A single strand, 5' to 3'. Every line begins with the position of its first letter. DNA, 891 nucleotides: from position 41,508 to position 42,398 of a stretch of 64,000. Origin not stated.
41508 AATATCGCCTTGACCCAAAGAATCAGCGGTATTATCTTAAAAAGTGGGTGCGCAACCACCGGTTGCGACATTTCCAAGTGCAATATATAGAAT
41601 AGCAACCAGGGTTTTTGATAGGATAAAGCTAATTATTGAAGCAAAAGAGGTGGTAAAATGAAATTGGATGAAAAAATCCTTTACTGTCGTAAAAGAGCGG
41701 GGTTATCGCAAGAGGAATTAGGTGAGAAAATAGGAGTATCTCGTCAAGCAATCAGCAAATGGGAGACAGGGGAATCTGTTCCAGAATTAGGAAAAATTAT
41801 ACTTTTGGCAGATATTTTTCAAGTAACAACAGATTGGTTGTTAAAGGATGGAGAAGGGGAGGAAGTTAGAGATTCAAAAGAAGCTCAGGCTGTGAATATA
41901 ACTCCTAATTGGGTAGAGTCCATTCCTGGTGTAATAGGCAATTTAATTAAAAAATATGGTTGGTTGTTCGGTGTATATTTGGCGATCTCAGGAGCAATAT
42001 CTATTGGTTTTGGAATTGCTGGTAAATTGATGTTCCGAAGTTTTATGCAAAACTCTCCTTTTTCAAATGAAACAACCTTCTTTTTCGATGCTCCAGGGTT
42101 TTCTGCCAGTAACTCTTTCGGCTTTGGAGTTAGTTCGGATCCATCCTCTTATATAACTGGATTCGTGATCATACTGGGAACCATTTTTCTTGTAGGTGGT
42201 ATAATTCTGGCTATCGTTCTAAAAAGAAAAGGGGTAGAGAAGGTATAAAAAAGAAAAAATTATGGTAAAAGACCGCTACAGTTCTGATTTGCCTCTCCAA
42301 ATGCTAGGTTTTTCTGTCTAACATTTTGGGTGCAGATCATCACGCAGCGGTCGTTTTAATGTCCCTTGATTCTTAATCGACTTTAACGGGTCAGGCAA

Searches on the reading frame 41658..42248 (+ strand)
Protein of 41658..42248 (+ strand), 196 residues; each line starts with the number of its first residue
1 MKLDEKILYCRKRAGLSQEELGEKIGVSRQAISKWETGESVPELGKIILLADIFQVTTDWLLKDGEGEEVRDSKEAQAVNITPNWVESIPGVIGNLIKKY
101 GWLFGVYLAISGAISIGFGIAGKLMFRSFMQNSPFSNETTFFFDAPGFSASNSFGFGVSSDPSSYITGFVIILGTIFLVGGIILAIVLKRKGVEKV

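Call 8: search_protein_families(library=pfam, proteins=[window:41658-42248:+])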
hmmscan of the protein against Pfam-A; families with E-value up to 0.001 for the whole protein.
window:41658-42248:+ (196 aa): 6 families
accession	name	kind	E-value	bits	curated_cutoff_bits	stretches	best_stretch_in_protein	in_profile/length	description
PF01381.28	HTH_3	-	1.4e-17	63.9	23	1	9-61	3-55/55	Helix-turn-helix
PF13560.12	HTH_31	-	5.4e-11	43.1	27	1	11-58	10-58/64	Helix-turn-helix domain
PF12844.13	HTH_19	-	3.7e-07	30.4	30.2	1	9-63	6-60/64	Helix-turn-helix domain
PF07022.19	Phage_CI_repr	-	0.00013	22.7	22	1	14-62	10-58/65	Bacteriophage CI repressor helix-turn-helix domain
PF14549.12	P22_Cro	-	0.00028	21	30.2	0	18-45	12-37/60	DNA-binding transcriptional regulator Cro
PF04545.22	Sigma70_r4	-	0.00028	20.8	24.1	1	6-34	11-39/50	Sigma-70, region 4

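Call 11: find_encoding_contigs(protein=window:41658-42248:+, flank=10000, max_places=8)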
Protein window:41658-42248:+ (196 aa): 2 contigs read that carry it; 2 places shown.
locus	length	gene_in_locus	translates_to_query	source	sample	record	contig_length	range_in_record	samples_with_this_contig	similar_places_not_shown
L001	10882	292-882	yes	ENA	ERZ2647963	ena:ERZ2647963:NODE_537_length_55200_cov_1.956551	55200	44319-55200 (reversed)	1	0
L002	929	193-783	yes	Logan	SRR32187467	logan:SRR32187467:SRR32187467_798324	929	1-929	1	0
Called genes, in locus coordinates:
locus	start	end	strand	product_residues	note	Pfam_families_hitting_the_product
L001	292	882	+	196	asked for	PF01381:HTH_3, PF12844:HTH_19 (weak), PF13560:HTH_31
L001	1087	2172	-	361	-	PF03888:MucB_RseB (weak)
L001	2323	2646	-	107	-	-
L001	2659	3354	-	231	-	PF03888:MucB_RseB (weak)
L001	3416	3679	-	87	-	-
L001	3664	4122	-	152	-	-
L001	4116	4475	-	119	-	-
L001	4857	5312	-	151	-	PF01668:SmpB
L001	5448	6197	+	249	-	PF07833:Cu_amine_oxidN1, PF11741:AMIN (weak)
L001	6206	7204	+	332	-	PF11741:AMIN, PF01520:Amidase_3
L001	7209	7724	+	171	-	PF10646:Germane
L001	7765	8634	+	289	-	PF01177:Asp_Glu_race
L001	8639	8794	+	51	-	-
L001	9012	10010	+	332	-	PF08245:Mur_ligase_M, PF02875:Mur_ligase_C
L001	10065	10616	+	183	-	PF01138:RNase_PH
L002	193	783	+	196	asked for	PF01381:HTH_3, PF12844:HTH_19 (weak), PF13560:HTH_31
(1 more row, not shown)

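Call 26: find_homologous_proteins(query=window:41658-42248:+)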
Query window:41658-42248:+ (196 aa): 2980 proteins with E <= 0.001 among 3203 candidates; the best 120 are listed.
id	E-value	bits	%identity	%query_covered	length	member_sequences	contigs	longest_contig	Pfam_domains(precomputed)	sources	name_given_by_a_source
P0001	1.3e-122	424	100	100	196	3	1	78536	PF12844.14,PF01381.29,PF13560.13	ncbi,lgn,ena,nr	ncbi:MAG: helix-turn-helix transcriptional regulator [Firmicutes bacterium]|nr:helix-turn-helix tran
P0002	3.5e-77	276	66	100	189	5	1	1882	PF12844.14,PF01381.29,PF13560.13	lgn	-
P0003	1.2e-76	274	66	99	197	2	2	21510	PF12844.14,PF01381.29,PF07022.20,PF13560.13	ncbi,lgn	-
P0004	7.1e-71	256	64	97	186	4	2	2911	PF01381.29,PF13560.13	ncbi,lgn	-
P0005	4.2e-63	230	59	99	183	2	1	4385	PF12844.14,PF01381.29,PF13560.13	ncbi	-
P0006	5.8e-53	197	50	99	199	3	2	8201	PF12844.14,PF14549.13,PF01381.29,PF07022.20,PF13560.13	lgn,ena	-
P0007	2.7e-51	192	49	99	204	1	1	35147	PF12844.14,PF01381.29,PF13560.13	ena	-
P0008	5.2e-51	191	47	97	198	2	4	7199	PF12844.14,PF01381.29,PF07022.20,PF13560.13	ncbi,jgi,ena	jgi:transcriptional regulator with XRE-family HTH domain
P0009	8.4e-51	190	47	99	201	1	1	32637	PF12844.14,PF14549.13,PF01381.29,PF07022.20,PF13560.13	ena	-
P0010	1.2e-50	190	48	99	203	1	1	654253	PF12844.14,PF01381.29,PF07022.20,PF13560.13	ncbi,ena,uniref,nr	ncbi:helix-turn-helix domain-containing protein [uncultured Oscillibacter sp.]|uniref:helix-turn-hel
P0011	1.3e-50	190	49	98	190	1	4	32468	PF12844.14,PF01381.29,PF07022.20,PF13560.13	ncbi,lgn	-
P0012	3.9e-50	188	47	99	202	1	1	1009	PF12844.14,PF01381.29,PF07022.20,PF13560.13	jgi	-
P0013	5.0e-50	188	47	91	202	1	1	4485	PF12844.14,PF01381.29,PF07022.20,PF13560.13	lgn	-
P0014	5.0e-50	188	49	97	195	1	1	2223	PF12844.14,PF01381.29,PF07022.20,PF13560.13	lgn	-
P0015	5.9e-50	187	48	99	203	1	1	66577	PF12844.14,PF14549.13,PF01381.29,PF07022.20,PF13560.13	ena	-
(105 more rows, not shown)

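Call 27: find_related_loci(query=window:41658-42248:+, collection=metagenome_contigs, flank=10000)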
Query window:41658-42248:+ (196 aa) in metagenome_contigs; peptide patterns used: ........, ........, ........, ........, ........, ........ (x = any residue, [..] = any of these).
223 stretches matched a pattern; 2 encode a relative of the query (tblastn E <= 1e-3); 2 distinct loci.
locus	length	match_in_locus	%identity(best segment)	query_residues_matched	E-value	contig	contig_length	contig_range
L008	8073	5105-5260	42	11-62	2e-9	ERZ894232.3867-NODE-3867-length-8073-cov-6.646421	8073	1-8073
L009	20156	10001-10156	42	11-62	2e-9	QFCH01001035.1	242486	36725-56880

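Call 28: find_encoding_contigs(protein=P0003, flank=10000, max_places=4)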
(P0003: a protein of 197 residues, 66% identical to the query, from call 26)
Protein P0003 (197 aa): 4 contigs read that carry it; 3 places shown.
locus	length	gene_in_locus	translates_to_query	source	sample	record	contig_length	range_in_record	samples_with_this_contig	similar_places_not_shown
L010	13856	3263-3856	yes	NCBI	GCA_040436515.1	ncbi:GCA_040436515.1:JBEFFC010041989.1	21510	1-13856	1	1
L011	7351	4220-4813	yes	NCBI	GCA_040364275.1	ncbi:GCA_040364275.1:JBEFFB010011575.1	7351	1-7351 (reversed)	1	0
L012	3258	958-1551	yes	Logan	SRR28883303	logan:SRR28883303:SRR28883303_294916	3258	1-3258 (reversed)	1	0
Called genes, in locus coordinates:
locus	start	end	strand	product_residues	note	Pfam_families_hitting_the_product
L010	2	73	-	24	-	?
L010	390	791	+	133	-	PF00392:GntR, PF13412:HTH_24 (faint)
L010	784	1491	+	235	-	PF00005:ABC_tran, PF13304:AAA_21 (weak)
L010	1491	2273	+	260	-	-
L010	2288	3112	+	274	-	-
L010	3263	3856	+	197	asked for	PF01381:HTH_3, PF12844:HTH_19, PF07022:Phage_CI_repr (weak), PF13560:HTH_31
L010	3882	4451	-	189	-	-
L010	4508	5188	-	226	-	PF01987:AIM24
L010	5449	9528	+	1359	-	-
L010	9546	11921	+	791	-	PF02837:Glyco_hydro_2_N, PF22666:Glyco_hydro_2_N2 (faint), PF00703:Glyco_hydro_2, PF24318:DUF7490 (faint), PF02836:Glyco_hydro_2_C, PF16355:DUF4982, PF18565:Glyco_hydro2_C5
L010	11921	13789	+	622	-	PF02743:dCache_1, PF22673:MCP-like_PDC_1 (weak), PF00672:HAMP, PF00015:MCPsignal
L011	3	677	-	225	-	?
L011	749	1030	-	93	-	PF01527:HTH_Tnp_1, PF13542:HTH_Tnp_ISL3 (weak)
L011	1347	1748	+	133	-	PF00392:GntR, PF13412:HTH_24 (faint)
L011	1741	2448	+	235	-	PF00005:ABC_tran, PF13304:AAA_21 (weak)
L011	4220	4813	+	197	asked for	PF01381:HTH_3, PF12844:HTH_19, PF07022:Phage_CI_repr (weak), PF13560:HTH_31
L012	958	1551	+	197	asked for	PF01381:HTH_3, PF12844:HTH_19, PF07022:Phage_CI_repr (weak), PF13560:HTH_31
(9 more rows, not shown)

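Call 29: find_encoding_contigs(protein=P0005, flank=10000, max_places=4)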
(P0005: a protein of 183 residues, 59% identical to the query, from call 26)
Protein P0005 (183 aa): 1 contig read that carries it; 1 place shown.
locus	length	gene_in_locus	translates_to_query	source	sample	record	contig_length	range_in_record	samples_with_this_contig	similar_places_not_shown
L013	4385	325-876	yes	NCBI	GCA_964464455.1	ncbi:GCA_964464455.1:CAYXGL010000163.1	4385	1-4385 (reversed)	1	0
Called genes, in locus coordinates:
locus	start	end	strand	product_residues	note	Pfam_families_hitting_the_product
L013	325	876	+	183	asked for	PF12844:HTH_19, PF01381:HTH_3, PF13560:HTH_31 (weak)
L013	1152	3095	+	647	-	PF00144:Beta-lactamase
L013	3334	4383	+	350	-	?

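Call 30: find_encoding_contigs(protein=P0004, flank=10000, max_places=4)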
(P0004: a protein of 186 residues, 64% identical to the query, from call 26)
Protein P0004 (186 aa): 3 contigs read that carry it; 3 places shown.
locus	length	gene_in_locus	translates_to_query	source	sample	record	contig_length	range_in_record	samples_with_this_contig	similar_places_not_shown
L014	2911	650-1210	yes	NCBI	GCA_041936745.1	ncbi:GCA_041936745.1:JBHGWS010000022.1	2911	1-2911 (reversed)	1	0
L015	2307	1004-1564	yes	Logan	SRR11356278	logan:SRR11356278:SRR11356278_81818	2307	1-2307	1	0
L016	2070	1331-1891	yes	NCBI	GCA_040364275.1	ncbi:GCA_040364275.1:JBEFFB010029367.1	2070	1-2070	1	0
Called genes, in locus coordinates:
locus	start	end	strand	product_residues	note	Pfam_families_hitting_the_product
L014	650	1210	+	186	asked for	PF13560:HTH_31, PF01381:HTH_3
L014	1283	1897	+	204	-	PF01470:Peptidase_C15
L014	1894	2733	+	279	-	PF02567:PhzC-PhzF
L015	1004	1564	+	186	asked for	PF13560:HTH_31, PF01381:HTH_3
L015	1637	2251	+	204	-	PF01470:Peptidase_C15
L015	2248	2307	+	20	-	?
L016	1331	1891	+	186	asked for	PF13560:HTH_31, PF01381:HTH_3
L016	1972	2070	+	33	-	?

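Call 49: find_encoding_contigs(protein=P0123, flank=10000, max_places=10)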
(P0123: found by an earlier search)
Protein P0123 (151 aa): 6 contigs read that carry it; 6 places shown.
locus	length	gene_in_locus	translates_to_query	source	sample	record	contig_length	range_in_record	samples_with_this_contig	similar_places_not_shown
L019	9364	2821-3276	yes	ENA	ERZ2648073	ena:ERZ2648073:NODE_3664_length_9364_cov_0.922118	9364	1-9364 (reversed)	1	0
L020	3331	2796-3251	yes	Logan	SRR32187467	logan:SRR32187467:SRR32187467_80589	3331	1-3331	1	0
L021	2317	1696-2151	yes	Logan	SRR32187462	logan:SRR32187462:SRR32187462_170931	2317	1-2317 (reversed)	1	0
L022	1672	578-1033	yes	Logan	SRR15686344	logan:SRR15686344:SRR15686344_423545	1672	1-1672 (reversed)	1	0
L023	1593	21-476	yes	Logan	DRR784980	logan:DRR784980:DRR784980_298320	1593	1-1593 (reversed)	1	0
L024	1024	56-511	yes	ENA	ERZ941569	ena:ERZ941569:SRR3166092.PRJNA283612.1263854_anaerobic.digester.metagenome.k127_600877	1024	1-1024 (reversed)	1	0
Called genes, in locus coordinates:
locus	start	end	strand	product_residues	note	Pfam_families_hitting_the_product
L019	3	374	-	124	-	?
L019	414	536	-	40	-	-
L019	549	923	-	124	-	PF10646:Germane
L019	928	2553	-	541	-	PF07833:Cu_amine_oxidN1, PF11741:AMIN, PF01520:Amidase_3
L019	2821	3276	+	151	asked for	PF01668:SmpB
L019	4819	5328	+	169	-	-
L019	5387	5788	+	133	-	-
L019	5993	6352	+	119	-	-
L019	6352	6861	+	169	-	-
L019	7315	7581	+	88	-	-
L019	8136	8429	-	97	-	-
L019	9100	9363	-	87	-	?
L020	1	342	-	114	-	?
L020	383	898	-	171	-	PF10646:Germane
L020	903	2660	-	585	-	PF07833:Cu_amine_oxidN1, PF11741:AMIN, PF01520:Amidase_3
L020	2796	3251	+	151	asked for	PF01668:SmpB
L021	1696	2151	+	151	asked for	PF01668:SmpB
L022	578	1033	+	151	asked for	PF01668:SmpB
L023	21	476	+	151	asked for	PF01668:SmpB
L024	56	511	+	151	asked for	PF01668:SmpB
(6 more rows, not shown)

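Call 50: find_encoding_contigs(protein=P0125, flank=10000, max_places=10)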
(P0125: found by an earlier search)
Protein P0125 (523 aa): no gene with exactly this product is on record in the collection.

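Call 79: find_encoding_contigs(protein=P0121, flank=3000, max_places=6)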
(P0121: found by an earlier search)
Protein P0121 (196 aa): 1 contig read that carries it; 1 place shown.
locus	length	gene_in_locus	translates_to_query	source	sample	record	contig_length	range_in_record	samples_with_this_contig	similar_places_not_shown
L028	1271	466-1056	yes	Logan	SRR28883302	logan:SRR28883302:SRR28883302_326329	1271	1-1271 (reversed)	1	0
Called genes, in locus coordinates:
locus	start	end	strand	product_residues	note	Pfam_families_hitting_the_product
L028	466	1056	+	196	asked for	PF01381:HTH_3, PF12844:HTH_19 (weak), PF13560:HTH_31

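Call 80: find_encoding_contigs(protein=P0122, flank=3000, max_places=6)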
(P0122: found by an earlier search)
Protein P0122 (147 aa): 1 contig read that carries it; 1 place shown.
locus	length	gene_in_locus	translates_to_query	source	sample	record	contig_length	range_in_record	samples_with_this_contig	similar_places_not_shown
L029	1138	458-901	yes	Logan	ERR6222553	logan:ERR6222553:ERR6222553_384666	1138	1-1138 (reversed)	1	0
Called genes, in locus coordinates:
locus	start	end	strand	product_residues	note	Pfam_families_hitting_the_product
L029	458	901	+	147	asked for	-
